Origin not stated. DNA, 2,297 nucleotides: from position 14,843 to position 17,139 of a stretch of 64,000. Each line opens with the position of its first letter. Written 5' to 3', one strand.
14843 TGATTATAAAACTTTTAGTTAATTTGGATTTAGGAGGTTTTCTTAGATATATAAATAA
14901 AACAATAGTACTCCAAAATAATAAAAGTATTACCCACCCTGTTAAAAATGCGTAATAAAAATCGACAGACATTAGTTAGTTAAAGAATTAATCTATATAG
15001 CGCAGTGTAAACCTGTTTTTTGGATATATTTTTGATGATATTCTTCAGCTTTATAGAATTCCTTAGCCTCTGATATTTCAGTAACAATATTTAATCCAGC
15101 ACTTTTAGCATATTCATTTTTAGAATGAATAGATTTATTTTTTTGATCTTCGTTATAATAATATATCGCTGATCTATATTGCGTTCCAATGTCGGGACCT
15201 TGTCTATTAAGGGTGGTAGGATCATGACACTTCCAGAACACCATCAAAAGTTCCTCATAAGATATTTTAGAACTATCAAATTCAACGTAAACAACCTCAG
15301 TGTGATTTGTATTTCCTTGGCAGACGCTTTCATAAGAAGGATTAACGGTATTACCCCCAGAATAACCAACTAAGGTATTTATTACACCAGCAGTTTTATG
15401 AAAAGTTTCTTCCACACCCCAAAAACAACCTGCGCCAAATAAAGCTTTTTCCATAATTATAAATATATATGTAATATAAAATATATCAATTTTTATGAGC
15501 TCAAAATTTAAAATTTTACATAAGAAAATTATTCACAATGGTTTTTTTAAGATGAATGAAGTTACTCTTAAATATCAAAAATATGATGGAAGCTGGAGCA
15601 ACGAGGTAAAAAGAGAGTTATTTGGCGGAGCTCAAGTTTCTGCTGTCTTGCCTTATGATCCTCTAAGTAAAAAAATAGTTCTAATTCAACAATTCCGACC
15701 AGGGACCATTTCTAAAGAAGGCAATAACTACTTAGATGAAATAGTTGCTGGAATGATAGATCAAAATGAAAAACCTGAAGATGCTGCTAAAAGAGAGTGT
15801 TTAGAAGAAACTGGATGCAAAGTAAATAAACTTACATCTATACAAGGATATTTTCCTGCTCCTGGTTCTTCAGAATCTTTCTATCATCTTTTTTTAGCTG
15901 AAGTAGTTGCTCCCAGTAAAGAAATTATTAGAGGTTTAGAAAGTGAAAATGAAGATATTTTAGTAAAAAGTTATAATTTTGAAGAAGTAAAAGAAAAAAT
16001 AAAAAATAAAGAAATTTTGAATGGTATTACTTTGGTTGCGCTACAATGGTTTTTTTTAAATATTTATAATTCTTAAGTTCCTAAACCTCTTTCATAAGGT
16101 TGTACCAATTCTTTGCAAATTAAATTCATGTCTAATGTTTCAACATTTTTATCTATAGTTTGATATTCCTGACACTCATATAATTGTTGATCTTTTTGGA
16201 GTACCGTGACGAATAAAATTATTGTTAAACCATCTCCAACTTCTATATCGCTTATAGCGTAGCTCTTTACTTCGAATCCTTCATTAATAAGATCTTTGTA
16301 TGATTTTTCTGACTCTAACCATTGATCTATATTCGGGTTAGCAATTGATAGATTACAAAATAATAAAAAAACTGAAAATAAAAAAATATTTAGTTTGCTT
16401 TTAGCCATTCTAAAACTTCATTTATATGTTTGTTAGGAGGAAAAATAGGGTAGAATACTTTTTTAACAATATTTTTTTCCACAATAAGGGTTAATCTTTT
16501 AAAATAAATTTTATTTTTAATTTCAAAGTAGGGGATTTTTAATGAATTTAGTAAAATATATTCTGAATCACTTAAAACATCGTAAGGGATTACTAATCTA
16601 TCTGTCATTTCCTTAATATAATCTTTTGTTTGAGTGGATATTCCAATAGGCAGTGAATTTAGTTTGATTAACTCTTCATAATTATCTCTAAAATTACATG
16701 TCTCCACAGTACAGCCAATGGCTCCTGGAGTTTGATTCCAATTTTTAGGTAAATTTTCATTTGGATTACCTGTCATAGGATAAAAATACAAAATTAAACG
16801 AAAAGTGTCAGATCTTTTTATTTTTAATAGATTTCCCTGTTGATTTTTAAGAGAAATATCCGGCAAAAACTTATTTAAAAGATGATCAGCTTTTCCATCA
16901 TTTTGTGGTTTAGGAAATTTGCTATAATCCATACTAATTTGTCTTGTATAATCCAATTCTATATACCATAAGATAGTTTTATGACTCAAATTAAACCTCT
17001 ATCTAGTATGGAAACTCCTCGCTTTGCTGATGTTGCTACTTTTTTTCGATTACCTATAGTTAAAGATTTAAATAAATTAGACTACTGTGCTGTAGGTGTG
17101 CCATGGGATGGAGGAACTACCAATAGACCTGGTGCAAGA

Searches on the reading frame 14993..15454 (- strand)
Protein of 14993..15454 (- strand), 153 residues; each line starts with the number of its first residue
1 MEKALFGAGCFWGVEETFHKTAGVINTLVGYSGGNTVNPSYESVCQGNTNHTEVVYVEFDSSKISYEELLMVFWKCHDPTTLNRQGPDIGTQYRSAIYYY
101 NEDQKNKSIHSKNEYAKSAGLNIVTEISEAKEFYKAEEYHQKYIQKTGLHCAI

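Call 35: search_protein_families(library=ncbifam, proteins=[window:14993-15454:-], max_evalue=1e-8)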
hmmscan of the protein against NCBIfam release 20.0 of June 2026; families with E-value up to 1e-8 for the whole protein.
window:14993-15454:- (153 aa): 4 families
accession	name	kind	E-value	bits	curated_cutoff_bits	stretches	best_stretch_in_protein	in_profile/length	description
NF004042.0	PRK05550.1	equivalog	3.1e-61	207.1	330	1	2-149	135-281/293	bifunctional methionine sulfoxide reductase B/A protein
TIGR00401.1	msrA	equivalog_domain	7.6e-60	201.7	108.1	1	2-147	1-148/153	peptide-methionine (S)-S-oxide reductase MsrA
NF010625.0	PRK14018.1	equivalog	3.2e-42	144.7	522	1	7-147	204-343/521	bifunctional peptide-methionine (S)-S-oxide reductase MsrA/peptide-methionine (R)-S-oxide reductase MsrB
NF004038.0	PRK05528.1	equivalog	2e-21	76.7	200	1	1-147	1-140/157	peptide-methionine (S)-S-oxide reductase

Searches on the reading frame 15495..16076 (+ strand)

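Call 77: search_protein_families(library=pfam, proteins=[window:15495-16076:+], max_evalue=0.001)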
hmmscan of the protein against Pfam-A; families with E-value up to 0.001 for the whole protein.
window:15495-16076:+ (193 aa): 1 family
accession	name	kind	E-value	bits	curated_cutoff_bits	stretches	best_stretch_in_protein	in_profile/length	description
PF00293.34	NUDIX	-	7.9e-14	52.3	21.1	1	50-168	8-124/134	NUDIX domain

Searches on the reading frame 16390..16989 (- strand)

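Call 77: search_protein_families(library=pfam, proteins=[window:16390-16989:-], max_evalue=0.001)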
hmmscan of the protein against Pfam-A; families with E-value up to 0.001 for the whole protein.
window:16390-16989:- (199 aa): 2 families
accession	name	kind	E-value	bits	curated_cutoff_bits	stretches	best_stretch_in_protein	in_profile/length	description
PF00578.27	AhpC-TSA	-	3.7e-10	40.2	26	1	92-172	40-117/124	AhpC/TSA family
PF08534.16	Redoxin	-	1.4e-07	31.8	26.6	1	42-189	6-144/148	Redoxin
